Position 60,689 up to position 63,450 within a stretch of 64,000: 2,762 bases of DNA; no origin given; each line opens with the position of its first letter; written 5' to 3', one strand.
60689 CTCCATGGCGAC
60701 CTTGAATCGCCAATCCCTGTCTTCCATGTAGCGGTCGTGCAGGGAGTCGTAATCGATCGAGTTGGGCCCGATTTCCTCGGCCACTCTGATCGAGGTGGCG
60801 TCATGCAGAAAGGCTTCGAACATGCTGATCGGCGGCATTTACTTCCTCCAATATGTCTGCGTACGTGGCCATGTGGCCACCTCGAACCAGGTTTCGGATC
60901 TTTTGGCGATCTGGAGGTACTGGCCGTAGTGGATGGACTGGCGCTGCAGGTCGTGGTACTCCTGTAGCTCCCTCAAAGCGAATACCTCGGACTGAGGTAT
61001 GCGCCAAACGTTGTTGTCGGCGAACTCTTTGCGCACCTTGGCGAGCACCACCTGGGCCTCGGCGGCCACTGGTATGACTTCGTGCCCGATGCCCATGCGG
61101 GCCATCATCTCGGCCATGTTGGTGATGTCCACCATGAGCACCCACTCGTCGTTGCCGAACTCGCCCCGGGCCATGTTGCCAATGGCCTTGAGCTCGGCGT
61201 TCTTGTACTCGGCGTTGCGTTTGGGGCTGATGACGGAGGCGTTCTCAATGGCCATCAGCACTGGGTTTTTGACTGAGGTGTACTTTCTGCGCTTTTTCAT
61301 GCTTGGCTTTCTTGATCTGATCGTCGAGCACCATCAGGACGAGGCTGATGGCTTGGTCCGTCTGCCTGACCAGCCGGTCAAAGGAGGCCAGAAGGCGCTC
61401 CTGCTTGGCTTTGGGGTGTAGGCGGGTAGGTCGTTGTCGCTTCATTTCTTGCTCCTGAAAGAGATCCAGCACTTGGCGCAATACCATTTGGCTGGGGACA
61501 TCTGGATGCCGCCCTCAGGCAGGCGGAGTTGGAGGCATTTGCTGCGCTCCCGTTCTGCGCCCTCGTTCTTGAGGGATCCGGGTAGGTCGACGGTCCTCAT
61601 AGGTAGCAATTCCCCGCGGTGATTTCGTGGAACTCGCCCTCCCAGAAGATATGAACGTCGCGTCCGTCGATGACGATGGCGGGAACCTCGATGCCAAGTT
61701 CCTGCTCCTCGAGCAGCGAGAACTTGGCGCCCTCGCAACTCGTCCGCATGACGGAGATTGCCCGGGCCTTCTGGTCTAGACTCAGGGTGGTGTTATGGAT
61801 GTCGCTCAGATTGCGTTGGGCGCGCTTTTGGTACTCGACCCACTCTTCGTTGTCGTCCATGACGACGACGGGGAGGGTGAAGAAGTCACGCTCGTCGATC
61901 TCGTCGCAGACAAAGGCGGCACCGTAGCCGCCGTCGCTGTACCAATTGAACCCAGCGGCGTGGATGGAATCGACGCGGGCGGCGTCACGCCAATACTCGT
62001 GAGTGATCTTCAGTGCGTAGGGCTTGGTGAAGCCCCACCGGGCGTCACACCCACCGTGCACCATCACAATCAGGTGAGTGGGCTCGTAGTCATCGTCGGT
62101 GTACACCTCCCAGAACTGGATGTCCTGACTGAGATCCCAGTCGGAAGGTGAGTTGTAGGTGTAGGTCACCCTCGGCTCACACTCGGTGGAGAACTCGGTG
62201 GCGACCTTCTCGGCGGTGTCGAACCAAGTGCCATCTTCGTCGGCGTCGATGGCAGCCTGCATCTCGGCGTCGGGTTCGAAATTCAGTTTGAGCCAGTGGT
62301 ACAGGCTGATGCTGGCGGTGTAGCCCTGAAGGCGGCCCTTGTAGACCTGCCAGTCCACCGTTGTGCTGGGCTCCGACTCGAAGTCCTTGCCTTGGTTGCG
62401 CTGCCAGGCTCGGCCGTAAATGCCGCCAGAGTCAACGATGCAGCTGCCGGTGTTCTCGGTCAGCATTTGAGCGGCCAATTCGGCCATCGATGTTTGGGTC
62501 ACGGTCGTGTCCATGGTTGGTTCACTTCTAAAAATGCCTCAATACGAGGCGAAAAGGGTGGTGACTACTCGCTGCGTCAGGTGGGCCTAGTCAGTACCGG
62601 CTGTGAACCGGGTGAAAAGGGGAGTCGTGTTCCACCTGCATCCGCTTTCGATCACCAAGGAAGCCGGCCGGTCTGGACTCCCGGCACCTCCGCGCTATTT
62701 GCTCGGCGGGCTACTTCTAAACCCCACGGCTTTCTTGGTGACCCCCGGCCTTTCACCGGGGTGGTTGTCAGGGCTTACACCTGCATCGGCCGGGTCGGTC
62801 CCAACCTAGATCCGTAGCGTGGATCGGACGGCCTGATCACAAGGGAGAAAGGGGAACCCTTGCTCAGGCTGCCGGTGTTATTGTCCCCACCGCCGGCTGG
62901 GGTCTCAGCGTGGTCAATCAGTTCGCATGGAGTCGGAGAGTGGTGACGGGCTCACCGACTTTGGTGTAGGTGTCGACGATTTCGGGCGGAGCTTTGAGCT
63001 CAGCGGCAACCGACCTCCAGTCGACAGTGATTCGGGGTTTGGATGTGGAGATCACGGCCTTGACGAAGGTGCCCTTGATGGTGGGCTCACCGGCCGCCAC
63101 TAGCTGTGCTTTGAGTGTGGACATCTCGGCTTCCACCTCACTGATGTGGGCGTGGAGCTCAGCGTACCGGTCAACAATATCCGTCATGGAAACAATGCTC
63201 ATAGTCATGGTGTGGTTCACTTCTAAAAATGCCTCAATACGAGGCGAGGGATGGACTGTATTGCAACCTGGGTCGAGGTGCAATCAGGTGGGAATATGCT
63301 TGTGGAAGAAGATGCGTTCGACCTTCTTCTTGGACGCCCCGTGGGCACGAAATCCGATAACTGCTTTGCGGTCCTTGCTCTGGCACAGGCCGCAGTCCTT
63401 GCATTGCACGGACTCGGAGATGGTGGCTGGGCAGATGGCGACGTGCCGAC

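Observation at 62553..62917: Candidate ~365-nt multi-pseudoknot ncRNA in the early region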

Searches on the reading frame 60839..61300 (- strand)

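Call 15: search_protein_families(library=pfam, proteins=[window:60839-61300:-], max_evalue=0.01)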
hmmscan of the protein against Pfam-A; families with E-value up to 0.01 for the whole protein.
window:60839-61300:- (153 aa): 0 families

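Call 16: search_protein_families(library=phrogs, proteins=[window:60839-61300:-], max_evalue=0.01)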
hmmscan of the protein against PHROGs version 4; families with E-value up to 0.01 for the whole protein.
window:60839-61300:- (153 aa): 1 family
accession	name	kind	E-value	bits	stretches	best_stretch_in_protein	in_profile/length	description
phrog_20828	-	unknown function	0.01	16.6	0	6-136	25-162/179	-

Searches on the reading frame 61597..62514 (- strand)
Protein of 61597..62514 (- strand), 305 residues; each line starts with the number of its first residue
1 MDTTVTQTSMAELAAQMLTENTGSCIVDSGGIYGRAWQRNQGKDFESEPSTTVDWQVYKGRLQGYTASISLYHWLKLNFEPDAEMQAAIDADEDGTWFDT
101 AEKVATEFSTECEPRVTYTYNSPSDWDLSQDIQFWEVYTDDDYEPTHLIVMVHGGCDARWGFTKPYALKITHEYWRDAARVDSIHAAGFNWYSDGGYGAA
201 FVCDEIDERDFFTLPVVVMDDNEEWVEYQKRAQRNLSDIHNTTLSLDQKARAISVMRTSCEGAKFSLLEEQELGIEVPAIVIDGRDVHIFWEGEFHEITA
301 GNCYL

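Call 15: search_protein_families(library=pfam, proteins=[window:61597-62514:-], max_evalue=0.01)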
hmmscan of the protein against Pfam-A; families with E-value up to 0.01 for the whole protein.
window:61597-62514:- (305 aa): 0 families

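Call 16: search_protein_families(library=phrogs, proteins=[window:61597-62514:-], max_evalue=0.01)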
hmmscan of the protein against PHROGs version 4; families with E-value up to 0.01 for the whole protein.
window:61597-62514:- (305 aa): 1 family
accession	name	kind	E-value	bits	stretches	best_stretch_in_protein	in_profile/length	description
phrog_11344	-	unknown function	3.1e-21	77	1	6-172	3-181/273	-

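Call 17: find_related_loci(query=window:61597-62514:-, collection=viral_contigs, flank=4000)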
Query window:61597-62514:- (305 aa) in viral_contigs; peptide patterns used: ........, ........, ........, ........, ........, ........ (x = any residue, [..] = any of these).
3 stretches matched a pattern; 1 encode a relative of the query (tblastn E <= 1e-3); 1 distinct loci.
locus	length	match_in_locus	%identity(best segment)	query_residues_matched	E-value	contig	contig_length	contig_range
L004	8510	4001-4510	31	7-170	5e-16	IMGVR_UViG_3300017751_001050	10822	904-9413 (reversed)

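Call 25: find_homologous_proteins(query=window:61597-62514:-)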
Query window:61597-62514:- (305 aa): 10 proteins with E <= 0.001 among 1437 candidates.
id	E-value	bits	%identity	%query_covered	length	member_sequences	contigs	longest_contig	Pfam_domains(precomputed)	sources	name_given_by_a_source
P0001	1.1e-194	664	93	100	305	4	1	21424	-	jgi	jgi:hypothetical protein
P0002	6.8e-113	395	59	100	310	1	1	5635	-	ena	-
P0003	1.8e-112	394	59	100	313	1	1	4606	-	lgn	-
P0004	8.0e-97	342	53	99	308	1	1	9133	-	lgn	-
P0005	1.1e-92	329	53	100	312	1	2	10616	-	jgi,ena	jgi:hypothetical protein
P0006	1.9e-90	321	50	99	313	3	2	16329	-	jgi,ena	jgi:hypothetical protein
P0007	1.1e-45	174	40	83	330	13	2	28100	-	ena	-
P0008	1.1e-44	171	39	84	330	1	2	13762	-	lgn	-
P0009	6.8e-42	162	38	83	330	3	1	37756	-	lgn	-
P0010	1.1e-8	53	26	80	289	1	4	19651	-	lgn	-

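Call 26: find_encoding_contigs(protein=P0001, flank=4000, max_places=4)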
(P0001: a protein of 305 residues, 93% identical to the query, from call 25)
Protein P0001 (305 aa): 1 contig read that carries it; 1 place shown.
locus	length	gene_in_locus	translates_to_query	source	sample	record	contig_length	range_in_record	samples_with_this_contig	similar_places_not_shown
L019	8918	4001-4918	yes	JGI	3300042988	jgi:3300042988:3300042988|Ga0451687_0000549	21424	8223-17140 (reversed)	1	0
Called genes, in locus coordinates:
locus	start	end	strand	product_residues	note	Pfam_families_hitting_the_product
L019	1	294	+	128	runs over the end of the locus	-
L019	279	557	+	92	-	PF19419:DUF5983 (weak)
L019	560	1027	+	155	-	-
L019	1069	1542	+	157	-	-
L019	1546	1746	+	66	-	-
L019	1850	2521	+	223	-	-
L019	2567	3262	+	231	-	PF23872:DUF7227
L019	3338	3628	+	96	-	-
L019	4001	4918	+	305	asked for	-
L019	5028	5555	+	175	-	-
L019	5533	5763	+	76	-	-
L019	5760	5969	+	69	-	-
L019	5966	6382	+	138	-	-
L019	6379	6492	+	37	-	-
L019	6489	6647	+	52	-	-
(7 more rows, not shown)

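Call 27: find_encoding_contigs(protein=P0002, flank=4000, max_places=3)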
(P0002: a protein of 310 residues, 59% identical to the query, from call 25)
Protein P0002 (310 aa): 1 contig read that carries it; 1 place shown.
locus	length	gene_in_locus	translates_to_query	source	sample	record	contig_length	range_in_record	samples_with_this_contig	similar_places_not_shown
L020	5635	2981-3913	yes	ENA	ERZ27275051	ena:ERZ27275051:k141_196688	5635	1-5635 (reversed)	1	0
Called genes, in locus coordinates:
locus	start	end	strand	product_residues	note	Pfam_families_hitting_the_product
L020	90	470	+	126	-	PF21781:DUF6876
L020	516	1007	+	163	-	-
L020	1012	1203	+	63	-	-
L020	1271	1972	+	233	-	PF23872:DUF7227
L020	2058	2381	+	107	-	-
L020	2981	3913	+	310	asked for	-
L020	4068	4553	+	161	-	-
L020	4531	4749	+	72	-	-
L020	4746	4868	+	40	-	-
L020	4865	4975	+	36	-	-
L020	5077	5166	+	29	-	-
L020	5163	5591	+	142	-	-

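Call 28: find_encoding_contigs(protein=P0003, flank=4000, max_places=3)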
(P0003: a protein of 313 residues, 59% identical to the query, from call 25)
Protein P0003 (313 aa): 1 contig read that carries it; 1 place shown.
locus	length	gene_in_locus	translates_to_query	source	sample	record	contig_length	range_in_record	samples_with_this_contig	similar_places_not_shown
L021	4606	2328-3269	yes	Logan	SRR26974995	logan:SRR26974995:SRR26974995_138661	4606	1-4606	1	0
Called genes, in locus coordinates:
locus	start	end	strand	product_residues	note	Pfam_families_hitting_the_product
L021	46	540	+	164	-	-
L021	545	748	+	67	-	-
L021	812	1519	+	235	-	PF23872:DUF7227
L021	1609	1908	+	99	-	-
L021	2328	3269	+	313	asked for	-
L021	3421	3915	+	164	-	-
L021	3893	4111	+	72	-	-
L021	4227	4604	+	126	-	?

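Call 29: find_encoding_contigs(protein=P0004, flank=4000, max_places=3)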
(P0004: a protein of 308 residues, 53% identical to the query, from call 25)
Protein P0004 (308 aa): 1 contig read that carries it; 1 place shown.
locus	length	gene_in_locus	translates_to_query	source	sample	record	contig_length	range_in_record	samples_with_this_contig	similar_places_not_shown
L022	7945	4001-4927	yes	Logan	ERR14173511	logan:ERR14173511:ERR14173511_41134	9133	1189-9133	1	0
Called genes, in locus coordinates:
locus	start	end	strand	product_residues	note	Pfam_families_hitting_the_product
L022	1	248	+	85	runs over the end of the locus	-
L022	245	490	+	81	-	-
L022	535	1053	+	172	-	-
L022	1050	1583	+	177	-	-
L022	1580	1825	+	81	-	-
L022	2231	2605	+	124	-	-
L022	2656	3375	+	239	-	PF23872:DUF7227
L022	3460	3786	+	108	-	-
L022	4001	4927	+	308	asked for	-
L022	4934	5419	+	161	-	-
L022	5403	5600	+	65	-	-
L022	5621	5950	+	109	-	-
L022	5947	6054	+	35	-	-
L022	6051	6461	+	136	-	-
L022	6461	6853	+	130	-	-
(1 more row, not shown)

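Call 30: find_encoding_contigs(protein=P0005, flank=4000, max_places=3)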
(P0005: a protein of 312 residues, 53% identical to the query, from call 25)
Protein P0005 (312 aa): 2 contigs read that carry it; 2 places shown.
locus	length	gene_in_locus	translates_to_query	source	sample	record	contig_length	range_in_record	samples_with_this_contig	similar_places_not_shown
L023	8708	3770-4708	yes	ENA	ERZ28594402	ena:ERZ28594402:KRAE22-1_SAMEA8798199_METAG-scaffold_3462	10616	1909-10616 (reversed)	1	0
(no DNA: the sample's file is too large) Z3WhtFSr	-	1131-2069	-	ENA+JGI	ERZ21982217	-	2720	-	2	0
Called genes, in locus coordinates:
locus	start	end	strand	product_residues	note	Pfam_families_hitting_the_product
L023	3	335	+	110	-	?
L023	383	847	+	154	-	-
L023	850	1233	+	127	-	PF21781:DUF6876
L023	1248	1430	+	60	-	-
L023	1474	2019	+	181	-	PF07275:ArdA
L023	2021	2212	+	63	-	-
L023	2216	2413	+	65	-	-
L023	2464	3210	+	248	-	PF23872:DUF7227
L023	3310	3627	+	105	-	-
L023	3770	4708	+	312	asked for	-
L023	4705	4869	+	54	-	-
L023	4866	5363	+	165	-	-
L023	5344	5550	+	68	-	-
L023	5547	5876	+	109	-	-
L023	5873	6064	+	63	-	-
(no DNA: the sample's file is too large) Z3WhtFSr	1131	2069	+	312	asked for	-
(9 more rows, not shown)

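Call 31: find_encoding_contigs(protein=P0006, flank=4000, max_places=3)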
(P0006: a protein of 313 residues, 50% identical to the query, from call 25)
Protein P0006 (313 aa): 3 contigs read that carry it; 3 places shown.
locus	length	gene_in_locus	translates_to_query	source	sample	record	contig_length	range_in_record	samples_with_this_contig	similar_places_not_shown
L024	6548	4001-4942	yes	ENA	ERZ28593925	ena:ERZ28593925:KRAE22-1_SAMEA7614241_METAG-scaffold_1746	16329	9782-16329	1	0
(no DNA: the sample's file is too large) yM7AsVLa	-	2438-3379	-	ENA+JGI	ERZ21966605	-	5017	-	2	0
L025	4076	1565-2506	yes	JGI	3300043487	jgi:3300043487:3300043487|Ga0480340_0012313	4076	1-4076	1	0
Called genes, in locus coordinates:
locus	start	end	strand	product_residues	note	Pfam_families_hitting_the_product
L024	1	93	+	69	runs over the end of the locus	-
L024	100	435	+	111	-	-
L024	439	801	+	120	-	-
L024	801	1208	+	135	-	PF10765:Phage_P22_NinX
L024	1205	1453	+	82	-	-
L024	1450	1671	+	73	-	-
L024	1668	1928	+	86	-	-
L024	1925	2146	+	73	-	-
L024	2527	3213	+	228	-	PF23872:DUF7227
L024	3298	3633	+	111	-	-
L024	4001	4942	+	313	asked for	-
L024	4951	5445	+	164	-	-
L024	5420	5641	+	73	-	-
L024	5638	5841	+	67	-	-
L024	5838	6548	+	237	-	?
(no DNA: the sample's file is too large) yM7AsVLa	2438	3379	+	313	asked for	-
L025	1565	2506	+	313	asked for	-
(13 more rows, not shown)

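Call 32: find_encoding_contigs(protein=P0007, flank=4000, max_places=3)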
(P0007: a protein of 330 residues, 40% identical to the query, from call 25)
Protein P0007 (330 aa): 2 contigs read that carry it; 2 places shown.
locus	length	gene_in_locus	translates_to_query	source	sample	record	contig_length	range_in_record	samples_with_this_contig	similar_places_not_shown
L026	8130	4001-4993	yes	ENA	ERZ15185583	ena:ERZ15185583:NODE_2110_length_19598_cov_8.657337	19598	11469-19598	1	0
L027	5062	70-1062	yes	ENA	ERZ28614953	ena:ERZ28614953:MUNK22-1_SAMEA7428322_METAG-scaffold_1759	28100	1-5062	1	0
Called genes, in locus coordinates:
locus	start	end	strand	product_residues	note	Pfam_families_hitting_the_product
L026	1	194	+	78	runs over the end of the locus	-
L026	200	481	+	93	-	-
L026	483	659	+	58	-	-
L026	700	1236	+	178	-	-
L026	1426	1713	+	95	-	-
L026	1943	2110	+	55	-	-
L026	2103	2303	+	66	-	-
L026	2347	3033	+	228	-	PF23872:DUF7227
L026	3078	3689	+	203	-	-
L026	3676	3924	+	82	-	PF20788:YuA_Gp49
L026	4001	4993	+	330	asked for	-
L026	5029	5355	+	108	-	-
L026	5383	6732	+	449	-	PF01068:DNA_ligase_A_M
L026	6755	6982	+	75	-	-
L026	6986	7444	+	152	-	-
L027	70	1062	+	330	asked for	-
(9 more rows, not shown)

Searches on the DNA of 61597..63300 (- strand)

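Call 4: search_rna_families(source=window, start=62300, end=63300, threshold=evalue, max_evalue=10, show_alignments=3)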
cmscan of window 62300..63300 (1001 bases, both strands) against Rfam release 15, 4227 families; matches with E-value up to 10: 2.
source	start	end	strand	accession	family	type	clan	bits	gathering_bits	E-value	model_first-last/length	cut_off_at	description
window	62867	62902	-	RF03044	Proteo-phage-1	Gene; sRNA;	-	20.1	42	0.61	1-82/82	no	Proteo-phage-1 RNA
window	62929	62962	+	RF03481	mir-9014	Gene; miRNA;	-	16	63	5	1-88/88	no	mir-9014 microRNA precursor family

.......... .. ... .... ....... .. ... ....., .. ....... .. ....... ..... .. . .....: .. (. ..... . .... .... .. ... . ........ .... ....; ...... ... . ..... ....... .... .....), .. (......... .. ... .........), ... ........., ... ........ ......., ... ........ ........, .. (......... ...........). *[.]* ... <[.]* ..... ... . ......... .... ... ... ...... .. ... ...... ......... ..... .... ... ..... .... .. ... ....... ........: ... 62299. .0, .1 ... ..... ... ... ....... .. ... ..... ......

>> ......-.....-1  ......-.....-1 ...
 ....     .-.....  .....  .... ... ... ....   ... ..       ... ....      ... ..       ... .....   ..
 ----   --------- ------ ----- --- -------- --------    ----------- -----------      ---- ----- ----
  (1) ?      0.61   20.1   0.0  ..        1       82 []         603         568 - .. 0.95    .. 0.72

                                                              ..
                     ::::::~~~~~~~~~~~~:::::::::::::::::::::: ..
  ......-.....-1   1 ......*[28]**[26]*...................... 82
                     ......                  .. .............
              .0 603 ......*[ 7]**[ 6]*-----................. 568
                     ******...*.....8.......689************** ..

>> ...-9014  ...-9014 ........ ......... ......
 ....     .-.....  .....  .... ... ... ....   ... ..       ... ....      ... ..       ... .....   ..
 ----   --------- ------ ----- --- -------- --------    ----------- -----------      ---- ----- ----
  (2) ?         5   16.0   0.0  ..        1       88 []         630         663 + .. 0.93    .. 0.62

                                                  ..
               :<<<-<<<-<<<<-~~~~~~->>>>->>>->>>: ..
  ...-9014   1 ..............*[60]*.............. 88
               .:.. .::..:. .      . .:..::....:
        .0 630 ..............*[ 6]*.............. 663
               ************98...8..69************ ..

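Call 7: search_dna_similar(query=window:62400-63300:-, collection=phages, mode=distant)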
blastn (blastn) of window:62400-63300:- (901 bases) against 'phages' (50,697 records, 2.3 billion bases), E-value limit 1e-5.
No match.

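Call 35: search_rna_families(sources=[L019, L020, L021, L022, L023, L024, L026], threshold=evalue, max_evalue=10, show_alignments=6)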
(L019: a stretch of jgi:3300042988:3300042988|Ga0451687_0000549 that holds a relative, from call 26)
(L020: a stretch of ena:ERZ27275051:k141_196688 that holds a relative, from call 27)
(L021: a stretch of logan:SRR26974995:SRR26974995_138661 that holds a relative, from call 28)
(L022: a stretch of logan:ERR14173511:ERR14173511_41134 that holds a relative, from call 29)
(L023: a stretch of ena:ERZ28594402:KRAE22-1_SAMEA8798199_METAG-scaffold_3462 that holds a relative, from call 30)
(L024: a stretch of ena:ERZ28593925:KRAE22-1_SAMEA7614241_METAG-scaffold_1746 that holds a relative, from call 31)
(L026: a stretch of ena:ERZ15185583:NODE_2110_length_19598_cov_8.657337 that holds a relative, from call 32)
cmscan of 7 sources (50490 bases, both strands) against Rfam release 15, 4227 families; matches with E-value up to 10: 5.
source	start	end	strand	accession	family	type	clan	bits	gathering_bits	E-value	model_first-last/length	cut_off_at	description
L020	2376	2440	+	RF03044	Proteo-phage-1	Gene; sRNA;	-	22.3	42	9.6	1-82/82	no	Proteo-phage-1 RNA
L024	4667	4747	-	RF03782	mir-3661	Gene; miRNA;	-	22.1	77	5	1-84/84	no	mir-3661 microRNA precursor family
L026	3206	3255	-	RF01290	SNORD10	Gene; snRNA; snoRNA; CD-box;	-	19.3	37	5.7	1-139/139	no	Small nucleolar RNA SNORD10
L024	1945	2022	-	RF02791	CcsR1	Gene; sRNA;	-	19.2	65.3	3.1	1-83/83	no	Conserved CCUCCUCCC motif stress-induced RNA 1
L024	5359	5412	+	RF01151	snoU82P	Gene; snRNA; snoRNA; CD-box;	-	17.8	42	3.4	1-55/55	no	Small nucleolar RNA U82P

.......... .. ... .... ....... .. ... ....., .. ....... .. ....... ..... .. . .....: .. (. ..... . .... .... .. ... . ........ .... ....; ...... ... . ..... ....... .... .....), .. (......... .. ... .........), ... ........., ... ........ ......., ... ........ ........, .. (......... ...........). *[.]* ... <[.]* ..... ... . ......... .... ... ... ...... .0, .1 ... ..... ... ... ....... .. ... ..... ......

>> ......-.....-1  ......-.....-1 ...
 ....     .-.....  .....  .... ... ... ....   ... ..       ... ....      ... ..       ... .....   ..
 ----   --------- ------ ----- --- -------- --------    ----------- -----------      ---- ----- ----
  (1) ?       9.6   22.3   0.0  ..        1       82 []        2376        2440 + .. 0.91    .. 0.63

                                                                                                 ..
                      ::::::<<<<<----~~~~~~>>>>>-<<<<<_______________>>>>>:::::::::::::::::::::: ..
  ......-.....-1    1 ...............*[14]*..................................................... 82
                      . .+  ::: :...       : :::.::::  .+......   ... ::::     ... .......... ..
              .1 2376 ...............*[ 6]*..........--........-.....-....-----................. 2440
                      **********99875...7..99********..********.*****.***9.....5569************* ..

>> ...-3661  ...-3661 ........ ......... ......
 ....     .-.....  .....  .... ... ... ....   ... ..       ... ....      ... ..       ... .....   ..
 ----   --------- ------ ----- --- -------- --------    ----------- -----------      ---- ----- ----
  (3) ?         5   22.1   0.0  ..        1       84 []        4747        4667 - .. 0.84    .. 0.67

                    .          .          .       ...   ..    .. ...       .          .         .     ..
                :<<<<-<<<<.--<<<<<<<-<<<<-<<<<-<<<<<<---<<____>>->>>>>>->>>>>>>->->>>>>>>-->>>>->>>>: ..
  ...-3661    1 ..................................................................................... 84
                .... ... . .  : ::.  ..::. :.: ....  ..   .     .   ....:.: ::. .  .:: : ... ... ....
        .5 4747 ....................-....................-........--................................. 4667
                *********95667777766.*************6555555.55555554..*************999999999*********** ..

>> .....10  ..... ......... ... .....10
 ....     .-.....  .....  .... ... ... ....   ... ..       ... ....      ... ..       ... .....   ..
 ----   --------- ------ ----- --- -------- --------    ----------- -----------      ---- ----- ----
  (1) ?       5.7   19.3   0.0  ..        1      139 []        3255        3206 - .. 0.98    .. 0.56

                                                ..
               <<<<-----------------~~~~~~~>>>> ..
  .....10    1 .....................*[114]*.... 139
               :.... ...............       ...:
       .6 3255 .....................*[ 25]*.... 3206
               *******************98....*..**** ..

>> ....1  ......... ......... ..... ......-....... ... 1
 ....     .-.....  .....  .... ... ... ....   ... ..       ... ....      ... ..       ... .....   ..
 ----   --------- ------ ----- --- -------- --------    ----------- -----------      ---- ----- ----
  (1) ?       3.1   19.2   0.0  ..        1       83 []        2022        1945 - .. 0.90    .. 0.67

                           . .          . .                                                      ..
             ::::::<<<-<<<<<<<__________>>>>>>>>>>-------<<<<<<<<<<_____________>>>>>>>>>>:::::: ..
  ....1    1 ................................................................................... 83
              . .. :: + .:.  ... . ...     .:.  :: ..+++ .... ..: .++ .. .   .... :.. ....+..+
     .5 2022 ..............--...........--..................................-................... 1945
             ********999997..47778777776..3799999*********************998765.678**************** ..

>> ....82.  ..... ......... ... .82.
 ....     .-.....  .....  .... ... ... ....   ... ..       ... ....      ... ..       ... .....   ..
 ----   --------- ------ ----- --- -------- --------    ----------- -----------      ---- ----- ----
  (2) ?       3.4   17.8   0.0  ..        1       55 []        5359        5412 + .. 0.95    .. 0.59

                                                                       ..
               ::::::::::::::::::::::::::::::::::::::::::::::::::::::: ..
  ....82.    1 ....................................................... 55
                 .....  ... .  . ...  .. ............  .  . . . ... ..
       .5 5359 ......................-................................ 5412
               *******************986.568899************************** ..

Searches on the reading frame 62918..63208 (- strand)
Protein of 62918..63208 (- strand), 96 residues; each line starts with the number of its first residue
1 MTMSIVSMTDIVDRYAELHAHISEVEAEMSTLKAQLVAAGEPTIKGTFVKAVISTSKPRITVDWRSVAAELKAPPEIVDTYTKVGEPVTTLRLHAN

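Call 15: search_protein_families(library=pfam, proteins=[window:62918-63208:-], max_evalue=0.01)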
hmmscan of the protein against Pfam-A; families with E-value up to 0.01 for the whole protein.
window:62918-63208:- (96 aa): 0 families

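Call 16: search_protein_families(library=phrogs, proteins=[window:62918-63208:-], max_evalue=0.01)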
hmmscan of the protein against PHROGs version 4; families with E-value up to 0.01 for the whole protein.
window:62918-63208:- (96 aa): 2 families
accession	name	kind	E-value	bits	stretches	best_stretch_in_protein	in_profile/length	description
phrog_434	-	DNA, RNA and nucleotide metabolism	0.00027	21.2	1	9-93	275-361/372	RecE-like recombination exonuclease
phrog_12665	-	unknown function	0.0054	17.4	1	3-37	1-35/224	-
